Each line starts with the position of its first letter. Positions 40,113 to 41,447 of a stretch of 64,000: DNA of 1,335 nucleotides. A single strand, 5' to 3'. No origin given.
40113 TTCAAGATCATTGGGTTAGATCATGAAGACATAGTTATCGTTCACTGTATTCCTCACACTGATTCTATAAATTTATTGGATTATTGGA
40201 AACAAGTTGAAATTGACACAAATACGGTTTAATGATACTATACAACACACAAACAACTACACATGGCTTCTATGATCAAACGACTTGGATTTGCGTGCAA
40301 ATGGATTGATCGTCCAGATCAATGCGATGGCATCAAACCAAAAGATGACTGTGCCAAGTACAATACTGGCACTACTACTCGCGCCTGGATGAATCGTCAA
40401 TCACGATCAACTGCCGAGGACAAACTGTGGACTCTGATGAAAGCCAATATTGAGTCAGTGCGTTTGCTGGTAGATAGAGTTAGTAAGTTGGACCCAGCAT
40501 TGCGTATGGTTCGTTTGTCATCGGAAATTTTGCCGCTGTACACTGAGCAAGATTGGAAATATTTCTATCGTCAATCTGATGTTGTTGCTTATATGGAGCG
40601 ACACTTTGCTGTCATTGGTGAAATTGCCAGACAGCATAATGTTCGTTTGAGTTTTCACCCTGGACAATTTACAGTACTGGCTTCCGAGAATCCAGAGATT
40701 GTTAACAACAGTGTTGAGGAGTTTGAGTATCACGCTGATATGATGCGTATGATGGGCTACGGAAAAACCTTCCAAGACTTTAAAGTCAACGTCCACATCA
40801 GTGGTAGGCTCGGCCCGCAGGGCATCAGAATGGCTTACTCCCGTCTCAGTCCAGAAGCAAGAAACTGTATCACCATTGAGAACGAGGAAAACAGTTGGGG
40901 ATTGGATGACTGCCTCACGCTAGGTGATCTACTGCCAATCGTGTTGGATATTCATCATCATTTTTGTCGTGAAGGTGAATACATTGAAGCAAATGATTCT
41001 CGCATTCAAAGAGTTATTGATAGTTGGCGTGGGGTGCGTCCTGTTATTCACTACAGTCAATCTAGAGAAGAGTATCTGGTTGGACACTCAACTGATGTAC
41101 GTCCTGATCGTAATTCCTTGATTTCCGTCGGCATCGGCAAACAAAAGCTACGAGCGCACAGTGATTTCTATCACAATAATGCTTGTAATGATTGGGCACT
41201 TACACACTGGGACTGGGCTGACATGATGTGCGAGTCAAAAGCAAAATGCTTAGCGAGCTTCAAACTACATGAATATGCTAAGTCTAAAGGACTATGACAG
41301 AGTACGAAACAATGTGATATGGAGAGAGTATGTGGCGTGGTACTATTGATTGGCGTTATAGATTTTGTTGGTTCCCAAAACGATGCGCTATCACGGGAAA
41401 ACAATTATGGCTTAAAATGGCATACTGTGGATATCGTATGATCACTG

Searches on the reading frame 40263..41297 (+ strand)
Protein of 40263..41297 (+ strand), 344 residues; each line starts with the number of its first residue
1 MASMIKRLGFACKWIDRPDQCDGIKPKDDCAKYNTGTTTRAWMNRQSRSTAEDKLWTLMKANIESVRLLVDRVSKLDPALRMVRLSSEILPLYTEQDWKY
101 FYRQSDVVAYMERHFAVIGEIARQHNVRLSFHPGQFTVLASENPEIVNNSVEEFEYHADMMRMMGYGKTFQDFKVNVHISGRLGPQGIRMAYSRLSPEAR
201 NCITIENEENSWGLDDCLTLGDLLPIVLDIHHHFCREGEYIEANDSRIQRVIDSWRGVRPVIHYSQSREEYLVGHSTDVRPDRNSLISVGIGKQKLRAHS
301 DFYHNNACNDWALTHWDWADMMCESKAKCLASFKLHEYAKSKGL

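Call 11: search_protein_families(library=pfam, proteins=[window:40263-41297:+])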
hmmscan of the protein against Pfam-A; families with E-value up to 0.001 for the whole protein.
window:40263-41297:+ (344 aa): 1 family
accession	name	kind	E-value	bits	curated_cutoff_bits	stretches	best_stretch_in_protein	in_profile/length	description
PF03851.20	UvdE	-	2.2e-43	148.9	24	1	37-274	18-257/275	UV-endonuclease UvdE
